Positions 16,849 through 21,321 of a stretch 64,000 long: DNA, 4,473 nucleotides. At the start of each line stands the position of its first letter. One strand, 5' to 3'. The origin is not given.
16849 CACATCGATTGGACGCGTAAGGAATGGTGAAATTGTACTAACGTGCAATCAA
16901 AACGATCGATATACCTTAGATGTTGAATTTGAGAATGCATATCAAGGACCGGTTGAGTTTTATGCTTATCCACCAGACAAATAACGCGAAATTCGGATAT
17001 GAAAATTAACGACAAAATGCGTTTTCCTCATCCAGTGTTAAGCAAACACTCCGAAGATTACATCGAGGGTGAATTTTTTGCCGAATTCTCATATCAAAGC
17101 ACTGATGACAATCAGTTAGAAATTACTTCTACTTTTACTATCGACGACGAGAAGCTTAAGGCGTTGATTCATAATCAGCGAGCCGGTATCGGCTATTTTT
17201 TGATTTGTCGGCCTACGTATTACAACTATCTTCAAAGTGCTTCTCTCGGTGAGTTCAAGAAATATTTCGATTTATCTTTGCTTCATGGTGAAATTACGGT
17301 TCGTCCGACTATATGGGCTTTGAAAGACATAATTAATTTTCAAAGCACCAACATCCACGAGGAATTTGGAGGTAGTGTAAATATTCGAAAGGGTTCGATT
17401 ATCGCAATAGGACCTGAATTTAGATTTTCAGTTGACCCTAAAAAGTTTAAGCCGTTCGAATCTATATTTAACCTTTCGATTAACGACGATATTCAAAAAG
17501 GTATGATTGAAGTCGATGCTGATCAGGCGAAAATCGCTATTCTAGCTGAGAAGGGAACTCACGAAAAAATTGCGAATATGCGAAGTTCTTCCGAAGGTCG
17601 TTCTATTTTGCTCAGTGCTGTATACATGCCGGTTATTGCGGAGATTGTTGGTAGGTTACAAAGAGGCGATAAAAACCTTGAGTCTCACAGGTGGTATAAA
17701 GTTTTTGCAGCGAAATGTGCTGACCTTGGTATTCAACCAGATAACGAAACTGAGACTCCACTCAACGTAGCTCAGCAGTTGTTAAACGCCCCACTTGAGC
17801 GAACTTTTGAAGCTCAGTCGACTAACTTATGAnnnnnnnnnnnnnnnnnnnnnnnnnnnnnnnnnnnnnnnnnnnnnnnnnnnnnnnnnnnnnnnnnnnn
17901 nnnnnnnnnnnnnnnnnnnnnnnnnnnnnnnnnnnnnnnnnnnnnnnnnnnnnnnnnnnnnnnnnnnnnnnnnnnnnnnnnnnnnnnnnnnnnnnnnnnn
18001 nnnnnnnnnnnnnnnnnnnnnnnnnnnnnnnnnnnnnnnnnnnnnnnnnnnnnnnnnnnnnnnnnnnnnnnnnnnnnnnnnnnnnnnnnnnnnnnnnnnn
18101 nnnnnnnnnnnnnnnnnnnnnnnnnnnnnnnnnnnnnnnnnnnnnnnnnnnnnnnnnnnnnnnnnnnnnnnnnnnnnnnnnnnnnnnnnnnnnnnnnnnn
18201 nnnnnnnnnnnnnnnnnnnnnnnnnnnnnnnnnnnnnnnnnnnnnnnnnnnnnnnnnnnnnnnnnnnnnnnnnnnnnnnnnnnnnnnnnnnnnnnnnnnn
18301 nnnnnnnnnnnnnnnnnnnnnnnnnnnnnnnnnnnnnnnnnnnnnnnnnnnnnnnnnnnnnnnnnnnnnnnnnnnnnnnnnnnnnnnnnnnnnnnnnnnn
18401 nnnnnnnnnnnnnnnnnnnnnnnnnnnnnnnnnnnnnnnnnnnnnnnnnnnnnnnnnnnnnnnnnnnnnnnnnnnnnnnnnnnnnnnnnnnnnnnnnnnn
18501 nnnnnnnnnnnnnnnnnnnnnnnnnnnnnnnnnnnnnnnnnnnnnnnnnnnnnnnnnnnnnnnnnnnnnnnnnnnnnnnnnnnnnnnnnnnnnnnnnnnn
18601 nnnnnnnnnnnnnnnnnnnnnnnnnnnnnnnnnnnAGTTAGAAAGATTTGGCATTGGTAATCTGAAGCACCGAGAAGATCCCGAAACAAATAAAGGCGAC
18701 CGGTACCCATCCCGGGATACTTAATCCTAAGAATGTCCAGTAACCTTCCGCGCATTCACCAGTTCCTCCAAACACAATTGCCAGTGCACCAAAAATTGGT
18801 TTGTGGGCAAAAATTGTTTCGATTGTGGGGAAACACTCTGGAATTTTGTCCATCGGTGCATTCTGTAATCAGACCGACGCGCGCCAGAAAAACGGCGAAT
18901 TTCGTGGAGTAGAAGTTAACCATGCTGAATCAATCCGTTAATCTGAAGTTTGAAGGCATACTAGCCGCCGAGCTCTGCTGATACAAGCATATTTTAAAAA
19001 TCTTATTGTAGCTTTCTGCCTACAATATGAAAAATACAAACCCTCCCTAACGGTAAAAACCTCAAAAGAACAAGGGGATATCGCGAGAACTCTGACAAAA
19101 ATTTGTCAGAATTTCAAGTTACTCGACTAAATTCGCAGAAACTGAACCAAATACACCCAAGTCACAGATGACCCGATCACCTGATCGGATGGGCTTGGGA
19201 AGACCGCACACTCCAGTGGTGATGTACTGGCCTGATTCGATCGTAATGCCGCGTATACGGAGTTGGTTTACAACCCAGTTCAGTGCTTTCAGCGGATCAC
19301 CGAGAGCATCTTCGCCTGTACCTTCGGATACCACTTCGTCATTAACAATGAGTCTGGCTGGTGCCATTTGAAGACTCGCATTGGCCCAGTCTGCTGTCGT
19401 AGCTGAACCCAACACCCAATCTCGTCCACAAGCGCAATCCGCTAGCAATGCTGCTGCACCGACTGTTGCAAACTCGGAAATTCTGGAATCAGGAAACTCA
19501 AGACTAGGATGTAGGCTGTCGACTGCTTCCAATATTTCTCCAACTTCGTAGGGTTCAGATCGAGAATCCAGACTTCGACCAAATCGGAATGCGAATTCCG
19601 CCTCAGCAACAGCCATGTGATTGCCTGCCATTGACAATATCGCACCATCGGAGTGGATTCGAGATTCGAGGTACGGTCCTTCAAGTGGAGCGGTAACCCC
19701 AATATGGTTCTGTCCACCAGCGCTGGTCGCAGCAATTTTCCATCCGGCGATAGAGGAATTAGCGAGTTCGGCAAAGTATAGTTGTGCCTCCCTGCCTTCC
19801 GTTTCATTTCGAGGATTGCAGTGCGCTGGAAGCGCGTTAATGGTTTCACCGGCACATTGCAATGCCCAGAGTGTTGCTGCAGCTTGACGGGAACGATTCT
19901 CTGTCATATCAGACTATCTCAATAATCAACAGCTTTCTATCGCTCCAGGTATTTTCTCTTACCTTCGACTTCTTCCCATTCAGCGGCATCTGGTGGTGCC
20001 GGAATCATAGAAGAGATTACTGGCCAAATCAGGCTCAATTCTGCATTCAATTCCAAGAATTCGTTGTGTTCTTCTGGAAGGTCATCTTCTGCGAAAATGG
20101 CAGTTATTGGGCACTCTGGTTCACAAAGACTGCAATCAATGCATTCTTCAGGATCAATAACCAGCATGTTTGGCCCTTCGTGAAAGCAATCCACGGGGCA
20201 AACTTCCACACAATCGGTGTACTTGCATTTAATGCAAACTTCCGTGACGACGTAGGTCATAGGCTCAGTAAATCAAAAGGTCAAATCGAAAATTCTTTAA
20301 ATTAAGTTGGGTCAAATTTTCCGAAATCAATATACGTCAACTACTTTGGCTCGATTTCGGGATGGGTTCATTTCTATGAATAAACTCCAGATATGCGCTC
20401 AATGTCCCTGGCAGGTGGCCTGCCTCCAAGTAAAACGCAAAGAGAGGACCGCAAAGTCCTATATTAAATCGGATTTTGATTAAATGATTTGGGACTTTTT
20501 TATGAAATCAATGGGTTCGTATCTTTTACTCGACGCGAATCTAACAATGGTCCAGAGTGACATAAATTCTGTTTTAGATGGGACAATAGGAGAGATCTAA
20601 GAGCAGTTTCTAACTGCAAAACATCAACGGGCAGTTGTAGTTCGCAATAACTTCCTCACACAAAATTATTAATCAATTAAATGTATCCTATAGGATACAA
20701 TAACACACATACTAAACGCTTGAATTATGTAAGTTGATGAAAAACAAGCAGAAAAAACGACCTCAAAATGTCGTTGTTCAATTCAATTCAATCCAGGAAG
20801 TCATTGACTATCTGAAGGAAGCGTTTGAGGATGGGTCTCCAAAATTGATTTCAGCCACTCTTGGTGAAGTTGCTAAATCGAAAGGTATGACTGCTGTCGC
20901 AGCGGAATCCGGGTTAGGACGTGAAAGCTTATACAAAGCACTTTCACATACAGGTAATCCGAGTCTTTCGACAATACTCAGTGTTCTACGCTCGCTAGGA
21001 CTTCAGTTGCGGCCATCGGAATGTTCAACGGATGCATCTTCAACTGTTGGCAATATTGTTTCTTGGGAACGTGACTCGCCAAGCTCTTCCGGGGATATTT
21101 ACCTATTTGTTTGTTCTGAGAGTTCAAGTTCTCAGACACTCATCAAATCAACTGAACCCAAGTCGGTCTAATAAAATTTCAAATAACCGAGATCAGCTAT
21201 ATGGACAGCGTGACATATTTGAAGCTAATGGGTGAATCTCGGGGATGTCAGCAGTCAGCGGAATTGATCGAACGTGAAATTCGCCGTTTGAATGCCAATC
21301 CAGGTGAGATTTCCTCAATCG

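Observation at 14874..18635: Four-gene operon built around a GHKL ATPase with three unassignable partners, welded to a Dcm/vsr module: candidate undescribed defence system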

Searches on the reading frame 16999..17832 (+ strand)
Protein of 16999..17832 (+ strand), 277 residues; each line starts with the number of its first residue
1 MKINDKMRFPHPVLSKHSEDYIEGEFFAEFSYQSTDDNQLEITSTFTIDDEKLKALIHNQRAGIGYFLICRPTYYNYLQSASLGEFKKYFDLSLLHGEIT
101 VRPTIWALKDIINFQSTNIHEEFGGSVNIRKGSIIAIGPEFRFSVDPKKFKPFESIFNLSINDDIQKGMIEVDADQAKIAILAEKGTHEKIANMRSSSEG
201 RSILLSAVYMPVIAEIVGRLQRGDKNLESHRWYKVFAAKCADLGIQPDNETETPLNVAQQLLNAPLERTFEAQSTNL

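Call 3: search_protein_families(library=pfam, proteins=[window:16999-17832:+], max_evalue=0.1)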
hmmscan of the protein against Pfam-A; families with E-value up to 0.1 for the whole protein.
window:16999-17832:+ (277 aa): 0 families

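Call 4: search_protein_families(library=padloc, proteins=[window:16999-17832:+], max_evalue=0.1)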
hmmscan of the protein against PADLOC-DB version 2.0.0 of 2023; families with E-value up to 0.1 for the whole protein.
window:16999-17832:+ (277 aa): 1 family
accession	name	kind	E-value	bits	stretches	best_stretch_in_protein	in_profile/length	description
PDLC04583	PDC-M33B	-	1.4e-50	170.3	1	1-272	1-278/289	-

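Call 5: search_protein_families(library=ncbifam, proteins=[window:16999-17832:+], max_evalue=0.1)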
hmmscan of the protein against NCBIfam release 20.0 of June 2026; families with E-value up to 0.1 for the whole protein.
window:16999-17832:+ (277 aa): 1 family
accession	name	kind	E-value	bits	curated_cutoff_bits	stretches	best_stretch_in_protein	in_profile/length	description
TIGR00202.1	csrA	equivalog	0.076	13.2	70.1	0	159-185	12-38/69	carbon storage regulator CsrA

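Call 17: find_homologous_proteins(query=window:16999-17832:+)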
Query window:16999-17832:+ (277 aa): 62 proteins with E <= 0.001 among 698 candidates.
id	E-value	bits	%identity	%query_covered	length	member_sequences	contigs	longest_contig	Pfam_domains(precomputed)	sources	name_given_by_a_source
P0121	9.7e-182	620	100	100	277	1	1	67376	-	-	-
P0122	1.6e-162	557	90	100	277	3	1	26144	-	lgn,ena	-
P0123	5.6e-123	427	69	100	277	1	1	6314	-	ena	-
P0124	1.1e-111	390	61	98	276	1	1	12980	-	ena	-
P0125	9.1e-105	368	58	100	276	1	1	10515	-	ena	-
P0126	2.9e-104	366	59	98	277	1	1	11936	-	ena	-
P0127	3.6e-103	363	58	99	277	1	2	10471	-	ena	-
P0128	1.7e-100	354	57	98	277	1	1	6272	-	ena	-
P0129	1.9e-99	350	56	99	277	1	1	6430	-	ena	-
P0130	1.3e-97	344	57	98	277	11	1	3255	-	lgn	-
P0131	4.4e-97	343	57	98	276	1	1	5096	-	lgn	-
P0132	3.9e-96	339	57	98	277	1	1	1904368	-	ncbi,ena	-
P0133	1.5e-95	338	55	98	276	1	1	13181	-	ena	-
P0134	4.9e-94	333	52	97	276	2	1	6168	-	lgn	-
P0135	4.4e-92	326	51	97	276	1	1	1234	-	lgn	-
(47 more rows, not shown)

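Call 27: predict_structure(alignment_id=A2)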
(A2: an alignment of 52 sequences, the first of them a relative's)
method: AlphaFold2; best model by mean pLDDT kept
length: 277 residues; sequences in the alignment: 52
mean_pLDDT: 85.6   pTM: 0.52
mean pLDDT of the five models: 85.6, 84.3, 83.8, 83.5, 80.5
residues with pLDDT >= 90: 123; 70-90: 134; 50-70: 15; < 50: 5
segments of 3 or more residues with pLDDT < 50: none
pLDDT, mean of each block of 10 residues (from residue 1): 60 82 85 82 92 92 94 87 93 82 94 87 84 90 66 79 94 91 94 79 86 94 89 87 87 92 83 63
secondary structure, 60 per line:
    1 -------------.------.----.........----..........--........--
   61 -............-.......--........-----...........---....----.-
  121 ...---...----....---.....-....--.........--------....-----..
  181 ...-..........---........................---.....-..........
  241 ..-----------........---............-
elements in order: E26-34 E39-48 H51-58 E62-70 E75-81 E84-91 E97-107 E111-114 E127-129 E134-137 E141-145 H147-150 H153-156 E157-161 E170-173 E179-183 H185-194 H198-221 H225-229 H231-242 H254-261 H265-276

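Call 29: fold_search(model_id=the predicted structure, library=pdb)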
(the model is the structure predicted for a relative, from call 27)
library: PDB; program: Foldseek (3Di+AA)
matches with E <= 10: 1308; with E <= 0.001: 0
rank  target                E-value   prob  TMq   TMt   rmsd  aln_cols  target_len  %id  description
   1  4nn7_B                7.9e-03  0.98  0.23  0.30   6.6       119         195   10  Cytokine receptor complex - Crystal form 2 (released 2014-03-19)
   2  4nn5_B                7.9e-03  0.96  0.21  0.28   6.5       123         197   11  Cytokine receptor complex - Crystal form 1A (released 2014-03-19)
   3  6p67_K                1.0e-02  0.97  0.23  0.31   6.6       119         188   12  Crystal Structure of a Complex of human IL-7Ralpha with an anti-IL-7Ralpha 2B8 Fab (released 2019-09-04)
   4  6fwy_C                1.1e-02  0.96  0.23  0.23  10.0       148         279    9  Thioester domain of the Enterococcus faecium TIE86 protein (released 2018-08-08)
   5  6fwy_A                1.4e-02  0.91  0.23  0.22  11.0       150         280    9  Thioester domain of the Enterococcus faecium TIE86 protein (released 2018-08-08)
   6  4nn6_B                1.5e-02  0.96  0.22  0.30   6.4       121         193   11  Cytokine receptor complex - Crystal form 1B (released 2014-03-19)
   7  5j12_B                1.5e-02  0.96  0.22  0.30   6.1       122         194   10  Structure of human TSLP:TSLPR in complex with mouse IL-7Ralpha (released 2017-04-05)
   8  4xo4                  1.6e-02  0.21  0.17  0.06  20.2       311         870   10  Crystal Structure of E. coli Aminopeptidase N in complex with L-Methionine (released 2016-01-27)
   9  4xmv                  1.8e-02  0.23  0.17  0.07  19.9       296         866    9  Crystal Structure of Met260Ala mutant of E. coli Aminopeptidase N in complex with L-Arginine (released 2016-02-10)
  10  6p67_I                2.7e-02  0.92  0.22  0.29   6.8       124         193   12  Crystal Structure of a Complex of human IL-7Ralpha with an anti-IL-7Ralpha 2B8 Fab (released 2019-09-04)
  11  8b5l_K                3.2e-02  0.93  0.20  0.34   5.2        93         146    8  Cryo-EM structure of ribosome-Sec61-TRAP (TRanslocon Associated Protein) translocon complex (released 2023-03-01)
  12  6ru3                  3.4e-02  0.82  0.23  0.43   9.2       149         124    7  Crystal structure of the FP specific nanobody hFPNb1 (released 2019-08-21)
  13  6voa_B                3.6e-02  0.20  0.20  0.10  23.4       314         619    8  Cryo-EM structure of the BBSome-ARL6 complex (released 2020-06-24)
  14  5mfr                  3.8e-02  0.18  0.17  0.06  19.5       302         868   10  The crystal structure of E. coli Aminopeptidase N in complex with 7-amino-5,7,8,9-tetrahydrobenzocyclohepten-6-one (released 2017-04-19)
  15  7ox5_M                4.3e-02  0.94  0.24  0.31   7.9       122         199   10  hIL-9:hIL-9Ra complex (released 2022-12-28)
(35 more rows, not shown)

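Call 31: search_solved_structures(query=A2, max_evalue=10)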
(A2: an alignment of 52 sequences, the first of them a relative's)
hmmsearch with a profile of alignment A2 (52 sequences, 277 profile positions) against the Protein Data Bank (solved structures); distinct sequences matched with E-value up to 10: 2.
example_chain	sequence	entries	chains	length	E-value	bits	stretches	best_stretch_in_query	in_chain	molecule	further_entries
9jm5_B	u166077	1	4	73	0.97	11.7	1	217-271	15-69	LRO-C4-13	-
3f85_A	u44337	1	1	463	1.2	11.4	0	180-213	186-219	homo trimeric fusion of CFA/I fimbrial subunits B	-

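Call 40: search_protein_families(library=phrogs, proteins=[window:16999-17832:+], max_evalue=0.1)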
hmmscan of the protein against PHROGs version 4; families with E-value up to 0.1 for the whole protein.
window:16999-17832:+ (277 aa): 0 families

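Call 81: fold_search(model_id=the predicted structure, library=viral)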
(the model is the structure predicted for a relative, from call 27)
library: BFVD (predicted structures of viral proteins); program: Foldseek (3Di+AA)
matches with E <= 10: 746; with E <= 0.001: 0
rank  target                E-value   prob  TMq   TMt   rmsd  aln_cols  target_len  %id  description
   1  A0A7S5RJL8            5.8e-03  0.94  0.22  0.29   6.7       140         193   14  (no name in the UniProt tables at hand)
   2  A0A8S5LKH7            1.1e-02  0.98  0.23  0.39   7.5       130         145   14  Uncharacterized protein [Siphoviridae sp. ctnhN1]
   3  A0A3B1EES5            1.7e-02  0.44  0.23  0.07  19.2       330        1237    7  (no name in the UniProt tables at hand)
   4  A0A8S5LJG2            2.2e-02  0.80  0.22  0.25   8.4       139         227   12  Lipoprotein [Caudovirales sp. ctFWA4]
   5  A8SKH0                3.0e-02  0.25  0.20  0.12  16.7       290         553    8  Genome polyprotein (Fragment) [Dengue virus type 3]
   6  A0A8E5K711            3.0e-02  0.14  0.16  0.14  17.0       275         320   10  (no name in the UniProt tables at hand)
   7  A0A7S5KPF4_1          3.8e-02  0.89  0.25  0.07  11.7       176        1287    8  Host specificity protein J [Bacteriophage DSS3_VP1]
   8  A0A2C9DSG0            4.0e-02  0.57  0.20  0.18   8.4       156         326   10  Uncharacterized protein [Western grey kangaroopox virus]
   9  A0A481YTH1            4.7e-02  0.44  0.17  0.16  11.2       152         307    7  Fibronectin type III domain protein [Marseillevirus LCMAC102]
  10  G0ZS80                4.7e-02  0.23  0.17  0.16  18.2       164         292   11  Polyprotein (Fragment) [Toscana virus]
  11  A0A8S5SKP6            5.0e-02  0.69  0.22  0.15   9.3       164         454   10  Uncharacterized protein [Siphoviridae sp. ctrCN24]
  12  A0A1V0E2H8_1          5.7e-02  0.18  0.21  0.10  15.9       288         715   10  Genome polyprotein (Fragment) [Zika virus]
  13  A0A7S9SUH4            6.0e-02  0.16  0.11  0.23  14.7       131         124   12  Uncharacterized protein [Virus NIOZ-UU159]
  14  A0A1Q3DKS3            6.7e-02  0.35  0.20  0.25  16.3       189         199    8  Uncharacterized protein [Chionoecetes opilio bacilliform virus]
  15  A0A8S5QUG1            8.0e-02  0.63  0.20  0.15  14.2       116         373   11  Uncharacterized protein [CrAss-like virus sp. ctDAq1]
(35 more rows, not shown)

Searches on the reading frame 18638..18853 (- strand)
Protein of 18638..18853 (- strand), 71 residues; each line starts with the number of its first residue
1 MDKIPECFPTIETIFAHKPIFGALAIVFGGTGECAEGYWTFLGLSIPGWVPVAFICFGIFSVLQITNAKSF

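Call 79: search_protein_families(library=pfam, proteins=[window:18638-18853:-], max_evalue=0.01)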
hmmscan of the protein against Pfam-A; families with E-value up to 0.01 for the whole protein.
window:18638-18853:- (71 aa): 1 family
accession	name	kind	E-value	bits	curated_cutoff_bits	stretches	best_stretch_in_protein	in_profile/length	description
PF02600.21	DsbB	-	9.8e-10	39.4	22.1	1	6-63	91-147/148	Disulfide bond formation protein DsbB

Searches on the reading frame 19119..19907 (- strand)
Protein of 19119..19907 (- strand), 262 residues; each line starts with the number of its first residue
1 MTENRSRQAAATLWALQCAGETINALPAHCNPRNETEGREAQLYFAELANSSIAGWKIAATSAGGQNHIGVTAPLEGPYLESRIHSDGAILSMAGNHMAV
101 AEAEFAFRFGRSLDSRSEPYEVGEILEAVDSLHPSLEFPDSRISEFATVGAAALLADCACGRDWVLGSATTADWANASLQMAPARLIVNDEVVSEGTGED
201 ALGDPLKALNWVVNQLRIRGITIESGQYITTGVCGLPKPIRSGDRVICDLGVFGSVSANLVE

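Call 79: search_protein_families(library=pfam, proteins=[window:19119-19907:-], max_evalue=0.01)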
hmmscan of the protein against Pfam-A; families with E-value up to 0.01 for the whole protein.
window:19119-19907:- (262 aa): 1 family
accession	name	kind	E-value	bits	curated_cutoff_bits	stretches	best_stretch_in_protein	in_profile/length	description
PF01557.24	FAA_hydrolase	-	7.6e-05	22.9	23.9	1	86-259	45-212/214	Fumarylacetoacetate (FAA) hydrolase C-terminal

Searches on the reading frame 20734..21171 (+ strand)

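Call 79: search_protein_families(library=pfam, proteins=[window:20734-21171:+], max_evalue=0.01)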
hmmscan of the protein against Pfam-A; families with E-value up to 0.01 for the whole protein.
window:20734-21171:+ (145 aa): 1 family
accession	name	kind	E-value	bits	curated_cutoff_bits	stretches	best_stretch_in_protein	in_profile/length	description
PF21716.3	dnstrm_HI1420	-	6.1e-23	80.9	27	1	14-93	8-87/90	Probable addiction module antidote protein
